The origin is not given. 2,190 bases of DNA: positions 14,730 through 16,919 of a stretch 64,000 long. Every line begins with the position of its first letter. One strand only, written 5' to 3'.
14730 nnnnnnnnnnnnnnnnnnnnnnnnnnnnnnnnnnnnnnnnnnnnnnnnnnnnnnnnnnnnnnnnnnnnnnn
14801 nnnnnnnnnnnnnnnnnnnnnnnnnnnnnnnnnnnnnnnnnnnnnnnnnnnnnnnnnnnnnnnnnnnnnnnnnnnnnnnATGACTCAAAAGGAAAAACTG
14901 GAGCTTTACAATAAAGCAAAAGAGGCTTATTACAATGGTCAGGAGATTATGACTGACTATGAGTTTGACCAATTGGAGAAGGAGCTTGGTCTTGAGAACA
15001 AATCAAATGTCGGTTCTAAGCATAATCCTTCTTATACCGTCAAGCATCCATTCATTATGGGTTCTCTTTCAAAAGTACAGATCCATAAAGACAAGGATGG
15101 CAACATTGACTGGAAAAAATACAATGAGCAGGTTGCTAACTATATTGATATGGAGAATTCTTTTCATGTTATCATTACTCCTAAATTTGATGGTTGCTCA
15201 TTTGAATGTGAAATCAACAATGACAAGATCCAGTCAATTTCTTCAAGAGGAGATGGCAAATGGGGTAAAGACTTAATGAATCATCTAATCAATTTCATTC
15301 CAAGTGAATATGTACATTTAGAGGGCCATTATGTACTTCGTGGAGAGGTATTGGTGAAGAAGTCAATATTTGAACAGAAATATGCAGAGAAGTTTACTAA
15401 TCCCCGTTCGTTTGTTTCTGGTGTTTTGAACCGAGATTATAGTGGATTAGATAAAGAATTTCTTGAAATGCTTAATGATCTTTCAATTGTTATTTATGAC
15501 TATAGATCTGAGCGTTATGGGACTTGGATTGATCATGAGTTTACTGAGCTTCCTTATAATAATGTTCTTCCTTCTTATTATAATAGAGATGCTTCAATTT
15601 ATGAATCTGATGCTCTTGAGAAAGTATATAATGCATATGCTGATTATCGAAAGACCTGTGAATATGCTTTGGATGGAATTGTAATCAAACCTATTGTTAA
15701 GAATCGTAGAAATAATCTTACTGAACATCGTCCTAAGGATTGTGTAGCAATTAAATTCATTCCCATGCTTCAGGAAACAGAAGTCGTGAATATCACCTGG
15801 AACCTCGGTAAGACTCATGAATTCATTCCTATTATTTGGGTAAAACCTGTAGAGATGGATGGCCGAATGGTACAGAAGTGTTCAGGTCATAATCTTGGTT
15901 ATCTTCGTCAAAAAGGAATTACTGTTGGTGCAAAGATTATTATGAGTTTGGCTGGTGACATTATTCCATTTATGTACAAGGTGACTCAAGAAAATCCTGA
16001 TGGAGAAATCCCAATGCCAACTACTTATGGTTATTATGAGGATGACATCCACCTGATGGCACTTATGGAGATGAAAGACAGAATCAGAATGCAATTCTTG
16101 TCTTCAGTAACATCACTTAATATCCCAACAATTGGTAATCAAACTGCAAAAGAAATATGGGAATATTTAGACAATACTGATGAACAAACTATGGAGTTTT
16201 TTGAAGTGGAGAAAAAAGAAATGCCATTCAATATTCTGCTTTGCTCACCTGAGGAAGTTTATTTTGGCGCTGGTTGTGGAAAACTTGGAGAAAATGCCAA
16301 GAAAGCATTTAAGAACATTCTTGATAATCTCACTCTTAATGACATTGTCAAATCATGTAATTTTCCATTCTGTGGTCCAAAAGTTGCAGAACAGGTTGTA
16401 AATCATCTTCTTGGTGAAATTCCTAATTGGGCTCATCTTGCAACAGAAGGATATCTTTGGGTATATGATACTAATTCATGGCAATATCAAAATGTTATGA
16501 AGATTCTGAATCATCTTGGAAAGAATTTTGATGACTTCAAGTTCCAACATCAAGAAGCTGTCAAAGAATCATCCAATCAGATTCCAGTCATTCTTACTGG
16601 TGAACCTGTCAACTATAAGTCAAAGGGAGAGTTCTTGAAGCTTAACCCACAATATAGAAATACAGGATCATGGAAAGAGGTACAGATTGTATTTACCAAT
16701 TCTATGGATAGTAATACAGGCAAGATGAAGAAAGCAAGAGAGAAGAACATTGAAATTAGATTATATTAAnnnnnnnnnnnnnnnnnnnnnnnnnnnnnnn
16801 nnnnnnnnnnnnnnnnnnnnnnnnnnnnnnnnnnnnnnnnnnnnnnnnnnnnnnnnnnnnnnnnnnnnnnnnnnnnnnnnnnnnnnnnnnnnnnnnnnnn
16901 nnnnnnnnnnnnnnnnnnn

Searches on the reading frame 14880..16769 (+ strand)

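Call 11: search_protein_families(library=phrogs, proteins=[window:14880-16769:+], max_evalue=0.00001)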
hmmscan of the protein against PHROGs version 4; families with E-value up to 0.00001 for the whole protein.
window:14880-16769:+ (629 aa): 2 families
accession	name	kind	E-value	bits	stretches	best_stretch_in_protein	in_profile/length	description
phrog_3869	-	DNA, RNA and nucleotide metabolism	1.6e-85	289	1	8-626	14-643/656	NAD-dependent DNA ligase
phrog_3359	-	DNA, RNA and nucleotide metabolism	2e-38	133.4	1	11-366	9-320/325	NAD-dependent DNA ligase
